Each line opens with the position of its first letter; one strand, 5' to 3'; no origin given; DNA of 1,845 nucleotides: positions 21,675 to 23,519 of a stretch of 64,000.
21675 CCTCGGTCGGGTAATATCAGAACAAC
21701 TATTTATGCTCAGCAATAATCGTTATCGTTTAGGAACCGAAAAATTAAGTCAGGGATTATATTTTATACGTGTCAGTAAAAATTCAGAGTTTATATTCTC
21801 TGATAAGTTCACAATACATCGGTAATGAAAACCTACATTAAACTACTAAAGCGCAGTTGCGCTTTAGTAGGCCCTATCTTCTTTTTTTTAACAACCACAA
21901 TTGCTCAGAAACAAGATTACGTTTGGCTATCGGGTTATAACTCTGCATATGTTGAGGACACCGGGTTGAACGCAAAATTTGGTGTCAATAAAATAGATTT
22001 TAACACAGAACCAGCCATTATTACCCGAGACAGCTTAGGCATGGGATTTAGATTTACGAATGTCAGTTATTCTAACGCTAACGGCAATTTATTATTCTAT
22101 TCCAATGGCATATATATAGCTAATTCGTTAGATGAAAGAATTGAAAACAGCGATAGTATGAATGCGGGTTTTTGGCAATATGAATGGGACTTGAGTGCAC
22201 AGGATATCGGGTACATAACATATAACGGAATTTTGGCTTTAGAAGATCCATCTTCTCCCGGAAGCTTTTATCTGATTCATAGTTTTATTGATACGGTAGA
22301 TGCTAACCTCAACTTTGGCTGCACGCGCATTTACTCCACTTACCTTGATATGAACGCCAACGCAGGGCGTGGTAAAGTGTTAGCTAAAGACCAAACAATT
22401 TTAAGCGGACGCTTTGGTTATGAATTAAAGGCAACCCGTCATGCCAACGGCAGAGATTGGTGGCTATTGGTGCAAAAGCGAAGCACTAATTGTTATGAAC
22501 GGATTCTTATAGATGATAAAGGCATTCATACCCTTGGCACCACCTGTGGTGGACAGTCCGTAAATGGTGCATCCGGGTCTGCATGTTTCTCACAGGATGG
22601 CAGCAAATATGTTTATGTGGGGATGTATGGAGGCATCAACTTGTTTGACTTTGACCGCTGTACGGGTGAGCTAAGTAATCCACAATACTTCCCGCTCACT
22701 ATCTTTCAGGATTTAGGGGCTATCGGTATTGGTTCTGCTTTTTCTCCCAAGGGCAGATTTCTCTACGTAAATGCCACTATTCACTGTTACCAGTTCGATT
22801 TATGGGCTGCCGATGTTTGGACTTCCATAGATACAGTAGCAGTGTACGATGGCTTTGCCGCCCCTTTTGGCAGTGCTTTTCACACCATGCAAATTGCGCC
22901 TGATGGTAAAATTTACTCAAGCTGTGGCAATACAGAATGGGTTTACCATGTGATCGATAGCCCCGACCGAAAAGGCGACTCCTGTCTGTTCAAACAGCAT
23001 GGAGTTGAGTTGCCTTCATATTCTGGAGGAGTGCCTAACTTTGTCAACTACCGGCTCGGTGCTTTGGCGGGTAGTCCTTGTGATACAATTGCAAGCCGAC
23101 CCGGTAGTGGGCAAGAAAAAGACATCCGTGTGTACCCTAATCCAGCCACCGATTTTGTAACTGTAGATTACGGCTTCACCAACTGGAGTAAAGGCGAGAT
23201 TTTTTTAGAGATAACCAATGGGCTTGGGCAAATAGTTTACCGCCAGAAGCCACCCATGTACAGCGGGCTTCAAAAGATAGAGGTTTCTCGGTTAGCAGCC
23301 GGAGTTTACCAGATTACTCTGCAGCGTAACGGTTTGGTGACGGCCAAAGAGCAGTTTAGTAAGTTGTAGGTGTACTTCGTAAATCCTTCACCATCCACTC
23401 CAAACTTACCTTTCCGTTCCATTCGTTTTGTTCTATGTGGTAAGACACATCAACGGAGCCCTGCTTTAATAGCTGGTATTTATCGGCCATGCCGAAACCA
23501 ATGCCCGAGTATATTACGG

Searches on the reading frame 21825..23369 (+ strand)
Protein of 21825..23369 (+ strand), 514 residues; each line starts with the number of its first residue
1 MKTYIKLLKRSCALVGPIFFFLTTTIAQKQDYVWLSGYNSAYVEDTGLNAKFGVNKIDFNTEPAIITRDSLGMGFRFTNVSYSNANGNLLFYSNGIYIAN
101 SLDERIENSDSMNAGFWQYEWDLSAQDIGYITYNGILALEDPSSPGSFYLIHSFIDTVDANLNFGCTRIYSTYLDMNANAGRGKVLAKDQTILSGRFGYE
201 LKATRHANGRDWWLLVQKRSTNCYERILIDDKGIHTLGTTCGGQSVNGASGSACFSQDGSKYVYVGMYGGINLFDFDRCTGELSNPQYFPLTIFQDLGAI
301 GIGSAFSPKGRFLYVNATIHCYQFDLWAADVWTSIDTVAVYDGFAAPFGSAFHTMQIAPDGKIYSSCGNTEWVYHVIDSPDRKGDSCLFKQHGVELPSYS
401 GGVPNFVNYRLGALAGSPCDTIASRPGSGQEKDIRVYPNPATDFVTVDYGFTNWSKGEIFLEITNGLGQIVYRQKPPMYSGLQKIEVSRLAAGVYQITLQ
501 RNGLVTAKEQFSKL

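Call 4: search_protein_families(library=pfam, proteins=[window:21825-23369:+], max_evalue=0.1)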
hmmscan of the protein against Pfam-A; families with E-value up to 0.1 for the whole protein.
window:21825-23369:+ (514 aa): 2 families
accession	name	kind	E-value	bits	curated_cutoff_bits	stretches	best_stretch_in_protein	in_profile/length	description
PF18962.6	Por_Secre_tail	-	2e-10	41.3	27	1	436-505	1-68/75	Secretion system C-terminal sorting domain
PF16967.11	TcfC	-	0.016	15.2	29.4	1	480-500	31-51/68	E-set like domain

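Call 5: search_protein_families(library=ncbifam, proteins=[window:21825-23369:+], max_evalue=0.1)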
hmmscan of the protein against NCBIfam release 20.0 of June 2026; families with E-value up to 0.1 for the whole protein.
window:21825-23369:+ (514 aa): 2 families
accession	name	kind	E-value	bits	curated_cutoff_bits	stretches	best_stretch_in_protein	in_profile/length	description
TIGR04183.1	Por_Secre_tail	domain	1e-06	28.6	23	1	436-511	1-69/72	T9SS type A sorting domain-containing protein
NF038113.1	T9SSA_dep_M36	equivalog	0.00021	19.6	885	1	423-503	783-859/869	T9SS-dependent M36 family metallopeptidase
